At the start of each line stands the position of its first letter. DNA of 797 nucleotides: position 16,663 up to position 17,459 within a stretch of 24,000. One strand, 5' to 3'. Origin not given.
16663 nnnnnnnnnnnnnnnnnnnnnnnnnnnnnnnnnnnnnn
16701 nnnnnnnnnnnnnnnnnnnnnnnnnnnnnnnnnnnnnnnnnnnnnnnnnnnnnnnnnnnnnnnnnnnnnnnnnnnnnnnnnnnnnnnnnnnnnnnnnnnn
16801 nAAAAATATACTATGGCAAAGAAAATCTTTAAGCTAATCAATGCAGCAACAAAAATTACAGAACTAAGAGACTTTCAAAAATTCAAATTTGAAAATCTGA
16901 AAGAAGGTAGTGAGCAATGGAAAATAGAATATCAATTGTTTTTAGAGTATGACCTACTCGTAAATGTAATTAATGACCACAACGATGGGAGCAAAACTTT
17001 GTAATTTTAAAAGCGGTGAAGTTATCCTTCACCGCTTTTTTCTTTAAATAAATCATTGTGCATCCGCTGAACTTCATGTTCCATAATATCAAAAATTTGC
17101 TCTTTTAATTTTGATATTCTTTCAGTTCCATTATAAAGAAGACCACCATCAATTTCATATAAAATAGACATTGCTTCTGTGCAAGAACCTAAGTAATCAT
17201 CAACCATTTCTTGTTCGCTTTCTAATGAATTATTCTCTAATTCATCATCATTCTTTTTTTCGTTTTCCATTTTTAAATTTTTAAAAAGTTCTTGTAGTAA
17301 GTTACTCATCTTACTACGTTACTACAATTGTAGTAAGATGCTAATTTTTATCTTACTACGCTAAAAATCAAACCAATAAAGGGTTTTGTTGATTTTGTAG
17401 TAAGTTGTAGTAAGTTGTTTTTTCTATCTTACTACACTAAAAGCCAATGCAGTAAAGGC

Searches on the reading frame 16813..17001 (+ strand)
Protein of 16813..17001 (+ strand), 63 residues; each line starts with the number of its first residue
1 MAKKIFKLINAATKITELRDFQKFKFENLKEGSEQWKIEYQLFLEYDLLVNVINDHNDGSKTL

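Call 8: search_protein_families(library=pfam, proteins=[window:16813-17001:+], max_evalue=0.1)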
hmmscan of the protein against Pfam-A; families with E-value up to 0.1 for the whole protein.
window:16813-17001:+ (63 aa): 0 families

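Call 9: search_protein_families(library=phrogs, proteins=[window:16813-17001:+], max_evalue=0.1)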
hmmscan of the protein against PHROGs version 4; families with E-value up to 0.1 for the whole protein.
window:16813-17001:+ (63 aa): 1 family
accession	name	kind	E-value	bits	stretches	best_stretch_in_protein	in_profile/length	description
phrog_25460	-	unknown function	0.087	13.6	1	3-42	24-64/144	-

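Call 10: search_protein_families(library=padloc, proteins=[window:16813-17001:+], max_evalue=0.1)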
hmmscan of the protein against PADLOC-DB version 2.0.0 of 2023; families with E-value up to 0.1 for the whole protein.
window:16813-17001:+ (63 aa): 0 families

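Call 12: search_protein_families(library=ncbifam, proteins=[window:16813-17001:+], max_evalue=1)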
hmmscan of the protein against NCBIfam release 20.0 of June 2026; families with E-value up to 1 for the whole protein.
window:16813-17001:+ (63 aa): 0 families

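Call 14: find_homologous_proteins(query=window:16813-17001:+, max_evalue=0.1)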
Query window:16813-17001:+ (63 aa): 2 proteins with E <= 0.1 among 2 candidates.
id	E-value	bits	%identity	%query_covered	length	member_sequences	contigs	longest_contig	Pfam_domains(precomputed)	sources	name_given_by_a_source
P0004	1.1e-33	131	100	100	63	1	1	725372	-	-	-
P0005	4.2e-18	82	63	100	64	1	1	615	-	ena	-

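Call 17: find_encoding_contigs(protein=P0005, flank=10000)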
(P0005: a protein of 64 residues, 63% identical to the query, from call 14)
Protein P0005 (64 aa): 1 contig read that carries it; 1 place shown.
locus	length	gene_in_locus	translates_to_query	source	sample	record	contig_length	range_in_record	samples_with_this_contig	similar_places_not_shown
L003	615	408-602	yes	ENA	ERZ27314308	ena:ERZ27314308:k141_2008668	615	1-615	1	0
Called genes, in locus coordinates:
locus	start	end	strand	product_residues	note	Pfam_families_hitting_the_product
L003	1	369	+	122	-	?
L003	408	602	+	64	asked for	-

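Call 104: search_solved_structures(query=A2, max_evalue=10)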
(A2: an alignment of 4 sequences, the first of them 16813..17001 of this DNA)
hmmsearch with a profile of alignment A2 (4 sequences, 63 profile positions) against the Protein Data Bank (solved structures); distinct sequences matched with E-value up to 10: 28.
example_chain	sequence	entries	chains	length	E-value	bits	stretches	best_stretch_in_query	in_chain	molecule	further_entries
5x3s_B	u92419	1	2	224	0.13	15.4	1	8-31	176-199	Serine/threonine-protein kinase PLK1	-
9im7_A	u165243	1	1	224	0.13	15.4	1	8-31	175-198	Serine/threonine-protein kinase PLK1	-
3c5l_A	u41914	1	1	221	0.14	15.3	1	8-31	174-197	Serine/threonine-protein kinase PLK1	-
4o9w_A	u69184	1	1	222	0.14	15.3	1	8-31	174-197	Serine/threonine-protein kinase PLK1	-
4lkl_A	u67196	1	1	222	0.14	15.3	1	8-31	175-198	Serine/threonine-protein kinase PLK1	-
3hih_A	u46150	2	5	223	0.14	15.3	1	8-31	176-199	Serine/threonine-protein kinase PLK1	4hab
4hy2_A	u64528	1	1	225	0.14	15.3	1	8-31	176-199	Serine/threonine-protein kinase PLK1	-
5dms_A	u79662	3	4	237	0.15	15.3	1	8-31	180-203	Serine/threonine-protein kinase PLK1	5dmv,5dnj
8joq_A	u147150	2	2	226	0.15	15.3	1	8-31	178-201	Serine/threonine-protein kinase PLK1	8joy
8wfp_A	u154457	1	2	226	0.15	15.3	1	8-31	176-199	Serine/threonine-protein kinase PLK1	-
8crc_A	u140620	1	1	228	0.15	15.2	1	8-31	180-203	Serine/threonine-protein kinase PLK1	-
4rcp_A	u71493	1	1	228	0.15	15.2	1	8-31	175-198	Serine/threonine-protein kinase PLK1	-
4lkm_A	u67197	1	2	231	0.15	15.2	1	8-31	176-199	Serine/threonine-protein kinase PLK1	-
3p2w_A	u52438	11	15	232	0.16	15.2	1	8-31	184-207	Serine/threonine-protein kinase PLK1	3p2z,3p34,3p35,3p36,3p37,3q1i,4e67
5j19_A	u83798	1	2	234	0.16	15.1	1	8-31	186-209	Serine/threonine-protein kinase PLK1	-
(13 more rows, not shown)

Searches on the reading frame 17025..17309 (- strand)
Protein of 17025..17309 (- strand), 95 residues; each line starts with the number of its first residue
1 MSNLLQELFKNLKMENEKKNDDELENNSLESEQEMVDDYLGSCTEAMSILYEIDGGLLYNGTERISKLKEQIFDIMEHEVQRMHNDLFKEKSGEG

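Call 8: search_protein_families(library=pfam, proteins=[window:17025-17309:-], max_evalue=0.1)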
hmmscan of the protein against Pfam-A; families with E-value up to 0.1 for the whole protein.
window:17025-17309:- (95 aa): 2 families
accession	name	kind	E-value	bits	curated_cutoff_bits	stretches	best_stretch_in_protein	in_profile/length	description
PF08586.15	Rsc14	-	0.041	15.1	25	1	4-58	24-81/99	RSC complex, Rsc14/Ldb7 subunit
PF25399.1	DeaD_dimer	-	0.069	13.6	23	0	63-88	9-34/67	RNA helicase DeaD dimerization domain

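Call 9: search_protein_families(library=phrogs, proteins=[window:17025-17309:-], max_evalue=0.1)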
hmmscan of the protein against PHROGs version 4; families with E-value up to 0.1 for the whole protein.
window:17025-17309:- (95 aa): 2 families
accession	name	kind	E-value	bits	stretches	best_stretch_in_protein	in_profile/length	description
phrog_26195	-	unknown function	0.0084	17.4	1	45-90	13-59/114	-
phrog_15210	-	other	0.027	15.6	1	9-90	25-106/113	lipoprotein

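Call 10: search_protein_families(library=padloc, proteins=[window:17025-17309:-], max_evalue=0.1)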
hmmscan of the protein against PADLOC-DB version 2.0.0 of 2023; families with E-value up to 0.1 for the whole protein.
window:17025-17309:- (95 aa): 0 families

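Call 12: search_protein_families(library=ncbifam, proteins=[window:17025-17309:-], max_evalue=1)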
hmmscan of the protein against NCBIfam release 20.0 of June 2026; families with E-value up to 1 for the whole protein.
window:17025-17309:- (95 aa): 0 families
